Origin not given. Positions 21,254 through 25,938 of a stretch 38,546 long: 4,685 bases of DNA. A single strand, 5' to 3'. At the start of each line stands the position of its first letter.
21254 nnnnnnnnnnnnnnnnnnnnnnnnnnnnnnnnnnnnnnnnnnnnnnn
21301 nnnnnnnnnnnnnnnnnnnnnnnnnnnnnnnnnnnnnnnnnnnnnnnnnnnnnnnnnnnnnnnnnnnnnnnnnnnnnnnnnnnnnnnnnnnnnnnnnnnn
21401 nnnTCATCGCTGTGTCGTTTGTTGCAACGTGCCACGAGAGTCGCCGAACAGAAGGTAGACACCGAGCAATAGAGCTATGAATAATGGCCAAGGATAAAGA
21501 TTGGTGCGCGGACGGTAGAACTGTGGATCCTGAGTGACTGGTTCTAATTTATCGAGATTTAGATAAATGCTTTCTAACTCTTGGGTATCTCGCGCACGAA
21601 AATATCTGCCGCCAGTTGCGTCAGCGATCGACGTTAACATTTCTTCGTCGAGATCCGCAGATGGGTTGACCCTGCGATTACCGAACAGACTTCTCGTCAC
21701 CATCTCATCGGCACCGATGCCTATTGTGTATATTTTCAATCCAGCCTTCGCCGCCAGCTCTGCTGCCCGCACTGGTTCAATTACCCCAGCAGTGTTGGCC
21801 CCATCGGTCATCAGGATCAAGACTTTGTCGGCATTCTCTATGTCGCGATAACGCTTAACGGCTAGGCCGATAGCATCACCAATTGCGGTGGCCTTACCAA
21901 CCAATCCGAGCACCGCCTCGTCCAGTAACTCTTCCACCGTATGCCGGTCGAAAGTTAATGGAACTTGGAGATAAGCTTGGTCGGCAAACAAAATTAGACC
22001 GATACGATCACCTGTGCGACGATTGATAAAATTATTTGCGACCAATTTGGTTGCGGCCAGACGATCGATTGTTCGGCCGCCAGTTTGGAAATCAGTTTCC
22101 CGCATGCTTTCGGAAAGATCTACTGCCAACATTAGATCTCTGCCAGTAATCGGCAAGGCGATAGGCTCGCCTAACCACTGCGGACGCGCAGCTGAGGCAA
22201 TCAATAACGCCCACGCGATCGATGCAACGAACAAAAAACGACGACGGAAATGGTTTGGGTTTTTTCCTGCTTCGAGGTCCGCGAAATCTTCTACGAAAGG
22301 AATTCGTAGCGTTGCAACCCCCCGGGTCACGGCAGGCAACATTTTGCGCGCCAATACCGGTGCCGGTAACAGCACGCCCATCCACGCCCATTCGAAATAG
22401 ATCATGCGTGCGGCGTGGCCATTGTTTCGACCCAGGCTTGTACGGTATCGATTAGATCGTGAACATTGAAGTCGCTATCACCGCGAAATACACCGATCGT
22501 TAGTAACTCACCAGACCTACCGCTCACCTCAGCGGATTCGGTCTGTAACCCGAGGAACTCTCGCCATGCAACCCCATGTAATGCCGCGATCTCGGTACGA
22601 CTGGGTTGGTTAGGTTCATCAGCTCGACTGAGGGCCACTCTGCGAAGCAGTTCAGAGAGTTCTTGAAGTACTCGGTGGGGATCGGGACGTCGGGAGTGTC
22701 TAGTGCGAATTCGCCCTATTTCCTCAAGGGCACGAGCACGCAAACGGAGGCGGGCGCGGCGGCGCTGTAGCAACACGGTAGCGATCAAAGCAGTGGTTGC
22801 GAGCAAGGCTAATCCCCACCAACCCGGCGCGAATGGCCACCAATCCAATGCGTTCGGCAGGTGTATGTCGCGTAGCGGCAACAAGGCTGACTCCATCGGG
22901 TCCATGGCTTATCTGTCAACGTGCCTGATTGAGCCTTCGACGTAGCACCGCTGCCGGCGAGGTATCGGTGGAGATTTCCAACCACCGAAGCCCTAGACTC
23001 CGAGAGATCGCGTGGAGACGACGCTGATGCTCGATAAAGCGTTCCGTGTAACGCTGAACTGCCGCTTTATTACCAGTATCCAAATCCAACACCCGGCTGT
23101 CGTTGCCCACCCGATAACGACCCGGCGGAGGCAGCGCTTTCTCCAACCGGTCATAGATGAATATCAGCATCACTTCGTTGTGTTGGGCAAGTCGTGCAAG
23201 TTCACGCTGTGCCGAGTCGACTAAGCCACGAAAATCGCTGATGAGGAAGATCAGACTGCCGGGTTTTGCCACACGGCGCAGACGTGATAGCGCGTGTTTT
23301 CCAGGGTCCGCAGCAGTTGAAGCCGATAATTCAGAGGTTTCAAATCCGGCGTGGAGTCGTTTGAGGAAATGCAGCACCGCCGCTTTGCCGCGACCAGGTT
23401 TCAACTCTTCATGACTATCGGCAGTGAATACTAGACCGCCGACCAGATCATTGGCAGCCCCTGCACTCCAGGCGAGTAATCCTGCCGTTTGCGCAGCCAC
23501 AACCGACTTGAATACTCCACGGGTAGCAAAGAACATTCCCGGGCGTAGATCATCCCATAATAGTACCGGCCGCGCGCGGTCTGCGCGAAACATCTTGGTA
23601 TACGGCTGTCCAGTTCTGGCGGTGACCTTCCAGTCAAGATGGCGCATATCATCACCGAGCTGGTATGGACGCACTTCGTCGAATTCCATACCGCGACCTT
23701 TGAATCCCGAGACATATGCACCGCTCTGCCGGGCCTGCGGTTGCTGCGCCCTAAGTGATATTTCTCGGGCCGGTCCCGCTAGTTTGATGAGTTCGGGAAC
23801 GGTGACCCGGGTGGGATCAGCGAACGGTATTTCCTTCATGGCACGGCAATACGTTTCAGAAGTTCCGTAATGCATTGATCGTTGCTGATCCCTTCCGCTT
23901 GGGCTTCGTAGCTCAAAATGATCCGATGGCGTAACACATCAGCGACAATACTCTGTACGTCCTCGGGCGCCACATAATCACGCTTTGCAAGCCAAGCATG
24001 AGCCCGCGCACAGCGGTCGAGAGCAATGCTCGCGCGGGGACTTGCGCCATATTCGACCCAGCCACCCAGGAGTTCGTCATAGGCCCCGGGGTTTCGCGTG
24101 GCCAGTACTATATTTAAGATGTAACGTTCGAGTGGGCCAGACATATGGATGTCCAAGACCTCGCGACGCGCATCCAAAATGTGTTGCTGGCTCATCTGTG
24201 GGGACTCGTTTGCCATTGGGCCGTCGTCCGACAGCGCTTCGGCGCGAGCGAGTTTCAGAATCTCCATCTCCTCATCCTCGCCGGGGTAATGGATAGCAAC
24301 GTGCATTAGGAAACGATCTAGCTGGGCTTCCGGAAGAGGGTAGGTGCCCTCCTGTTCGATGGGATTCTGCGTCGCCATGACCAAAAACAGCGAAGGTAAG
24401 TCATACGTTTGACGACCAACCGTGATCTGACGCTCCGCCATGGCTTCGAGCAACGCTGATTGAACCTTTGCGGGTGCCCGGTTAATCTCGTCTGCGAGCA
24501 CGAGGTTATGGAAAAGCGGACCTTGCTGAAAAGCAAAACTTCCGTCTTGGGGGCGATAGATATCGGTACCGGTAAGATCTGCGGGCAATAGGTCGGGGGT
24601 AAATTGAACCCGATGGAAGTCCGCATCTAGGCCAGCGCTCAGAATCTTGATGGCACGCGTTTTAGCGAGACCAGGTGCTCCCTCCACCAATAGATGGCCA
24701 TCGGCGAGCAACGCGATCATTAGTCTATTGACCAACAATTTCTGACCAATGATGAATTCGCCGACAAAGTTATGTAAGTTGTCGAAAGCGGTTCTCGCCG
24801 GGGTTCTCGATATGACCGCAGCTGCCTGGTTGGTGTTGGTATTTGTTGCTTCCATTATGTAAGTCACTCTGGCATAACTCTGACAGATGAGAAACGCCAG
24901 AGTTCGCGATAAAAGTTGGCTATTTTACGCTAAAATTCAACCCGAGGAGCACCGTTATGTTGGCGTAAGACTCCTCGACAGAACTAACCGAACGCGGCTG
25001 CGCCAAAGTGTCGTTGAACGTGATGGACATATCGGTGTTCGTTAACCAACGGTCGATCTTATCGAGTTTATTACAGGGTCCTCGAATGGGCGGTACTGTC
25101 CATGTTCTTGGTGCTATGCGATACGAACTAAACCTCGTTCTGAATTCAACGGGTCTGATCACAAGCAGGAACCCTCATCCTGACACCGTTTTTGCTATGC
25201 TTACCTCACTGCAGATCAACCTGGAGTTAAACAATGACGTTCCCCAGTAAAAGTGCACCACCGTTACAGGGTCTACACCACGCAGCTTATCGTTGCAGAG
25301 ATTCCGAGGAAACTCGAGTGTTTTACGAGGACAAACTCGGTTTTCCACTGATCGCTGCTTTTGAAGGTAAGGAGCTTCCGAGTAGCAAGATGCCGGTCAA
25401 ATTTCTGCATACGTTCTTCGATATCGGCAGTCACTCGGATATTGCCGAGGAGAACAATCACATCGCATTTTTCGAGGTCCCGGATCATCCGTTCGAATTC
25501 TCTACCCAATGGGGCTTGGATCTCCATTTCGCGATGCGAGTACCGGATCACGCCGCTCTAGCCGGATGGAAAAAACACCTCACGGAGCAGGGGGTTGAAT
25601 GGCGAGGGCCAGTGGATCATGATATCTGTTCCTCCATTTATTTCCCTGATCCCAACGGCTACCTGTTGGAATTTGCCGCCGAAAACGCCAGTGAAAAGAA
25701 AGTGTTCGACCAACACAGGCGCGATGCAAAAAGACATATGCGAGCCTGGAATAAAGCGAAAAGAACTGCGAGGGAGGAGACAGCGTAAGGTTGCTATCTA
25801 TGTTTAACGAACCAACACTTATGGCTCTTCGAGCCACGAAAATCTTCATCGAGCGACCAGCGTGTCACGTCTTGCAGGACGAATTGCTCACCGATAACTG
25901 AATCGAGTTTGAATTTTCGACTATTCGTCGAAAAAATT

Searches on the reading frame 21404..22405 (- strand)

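Call 32: search_protein_families(library=pfam, proteins=[window:21404-22405:-], max_evalue=0.00001)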
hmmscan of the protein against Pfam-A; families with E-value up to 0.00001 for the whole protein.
window:21404-22405:- (333 aa): 3 families
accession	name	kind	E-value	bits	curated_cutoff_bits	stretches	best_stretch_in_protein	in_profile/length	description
PF00092.34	VWA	-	1.9e-20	74.3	23.8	1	90-281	1-172/174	von Willebrand factor type A domain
PF13519.12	VWA_2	-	1.2e-15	58.4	27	1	91-202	1-106/107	von Willebrand factor type A domain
PF01882.25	DUF58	-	2.6e-06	27.3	23.4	1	90-209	37-151/216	Protein of unknown function DUF58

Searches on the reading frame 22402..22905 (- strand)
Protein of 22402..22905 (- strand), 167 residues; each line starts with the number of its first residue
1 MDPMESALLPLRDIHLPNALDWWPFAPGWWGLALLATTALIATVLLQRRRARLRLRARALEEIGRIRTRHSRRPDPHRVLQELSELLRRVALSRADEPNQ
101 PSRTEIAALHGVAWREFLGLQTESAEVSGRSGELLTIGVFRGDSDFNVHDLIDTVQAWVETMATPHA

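Call 35: search_protein_families(library=pfam, proteins=[window:22402-22905:-], max_evalue=0.01)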
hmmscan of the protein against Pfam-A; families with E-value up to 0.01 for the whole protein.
window:22402-22905:- (167 aa): 1 family
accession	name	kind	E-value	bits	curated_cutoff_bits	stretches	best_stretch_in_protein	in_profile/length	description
PF14316.11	DUF4381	-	1.9e-29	103.3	27.2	1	10-160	2-144/145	Domain of unknown function (DUF4381)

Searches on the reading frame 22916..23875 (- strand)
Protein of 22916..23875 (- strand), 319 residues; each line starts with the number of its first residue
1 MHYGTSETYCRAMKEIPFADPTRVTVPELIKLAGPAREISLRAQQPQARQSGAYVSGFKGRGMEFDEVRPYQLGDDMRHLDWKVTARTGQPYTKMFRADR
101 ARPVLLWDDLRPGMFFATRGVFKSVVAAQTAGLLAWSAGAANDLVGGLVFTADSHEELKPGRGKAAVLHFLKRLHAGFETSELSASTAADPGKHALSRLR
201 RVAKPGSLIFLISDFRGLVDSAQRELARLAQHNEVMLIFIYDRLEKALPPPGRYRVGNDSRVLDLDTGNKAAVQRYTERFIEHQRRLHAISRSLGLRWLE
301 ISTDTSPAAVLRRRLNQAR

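Call 35: search_protein_families(library=pfam, proteins=[window:22916-23875:-], max_evalue=0.01)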
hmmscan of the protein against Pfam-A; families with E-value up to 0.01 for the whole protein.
window:22916-23875:- (319 aa): 1 family
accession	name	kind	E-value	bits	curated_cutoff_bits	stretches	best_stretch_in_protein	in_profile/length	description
PF01882.25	DUF58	-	3.1e-36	125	23.4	1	67-285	1-215/216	Protein of unknown function DUF58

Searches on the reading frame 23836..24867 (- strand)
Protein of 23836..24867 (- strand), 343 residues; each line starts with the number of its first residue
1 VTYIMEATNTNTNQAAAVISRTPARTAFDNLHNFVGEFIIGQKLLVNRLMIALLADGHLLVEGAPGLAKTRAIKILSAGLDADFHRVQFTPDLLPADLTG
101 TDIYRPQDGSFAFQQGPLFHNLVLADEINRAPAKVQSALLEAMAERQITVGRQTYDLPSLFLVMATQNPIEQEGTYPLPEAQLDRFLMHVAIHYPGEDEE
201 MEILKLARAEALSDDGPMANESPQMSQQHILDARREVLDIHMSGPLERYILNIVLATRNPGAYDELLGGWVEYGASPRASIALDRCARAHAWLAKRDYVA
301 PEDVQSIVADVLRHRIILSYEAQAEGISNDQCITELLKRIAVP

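Call 35: search_protein_families(library=pfam, proteins=[window:23836-24867:-], max_evalue=0.01)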
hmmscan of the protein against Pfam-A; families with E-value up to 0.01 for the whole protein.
window:23836-24867:- (343 aa): 8 families
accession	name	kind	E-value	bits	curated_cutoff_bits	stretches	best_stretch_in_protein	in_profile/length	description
PF07726.17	AAA_3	-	2.2e-63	212.4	27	1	58-188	1-131/131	ATPase family associated with various cellular activities (AAA)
PF17863.7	AAA_lid_2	-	2.6e-22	78.8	22.7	1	271-335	9-73/74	AAA lid domain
PF20030.5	bpMoxR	-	1.1e-17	64.3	27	1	33-206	8-180/205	MoxR domain in the MoxR-vWA-beta-propeller ternary systems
PF07728.20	AAA_5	-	1.4e-11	45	22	1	58-186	1-139/139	AAA domain (dynein-related subfamily)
PF00493.29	MCM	-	9.2e-05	22.1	23.3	1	53-171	54-175/224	MCM P-loop domain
PF05496.18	RuvB_N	-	0.0023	18.2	27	0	56-149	33-114/159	Holliday junction DNA helicase RuvB P-loop domain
PF01078.27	Mg_chelatase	-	0.0051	16.7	20.3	0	122-170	109-159/207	Magnesium chelatase, subunit ChlI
PF00158.32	Sigma54_activat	-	0.0083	16.3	20.2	0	122-172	96-147/168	Sigma-54 interaction domain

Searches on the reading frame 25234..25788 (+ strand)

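Call 35: search_protein_families(library=pfam, proteins=[window:25234-25788:+], max_evalue=0.01)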
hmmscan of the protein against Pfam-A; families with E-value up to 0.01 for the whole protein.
window:25234-25788:+ (184 aa): 1 family
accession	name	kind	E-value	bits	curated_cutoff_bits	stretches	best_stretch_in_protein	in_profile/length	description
PF00903.31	Glyoxalase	-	8.8e-12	45.9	20.6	1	13-147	1-121/121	Glyoxalase/Bleomycin resistance protein/Dioxygenase superfamily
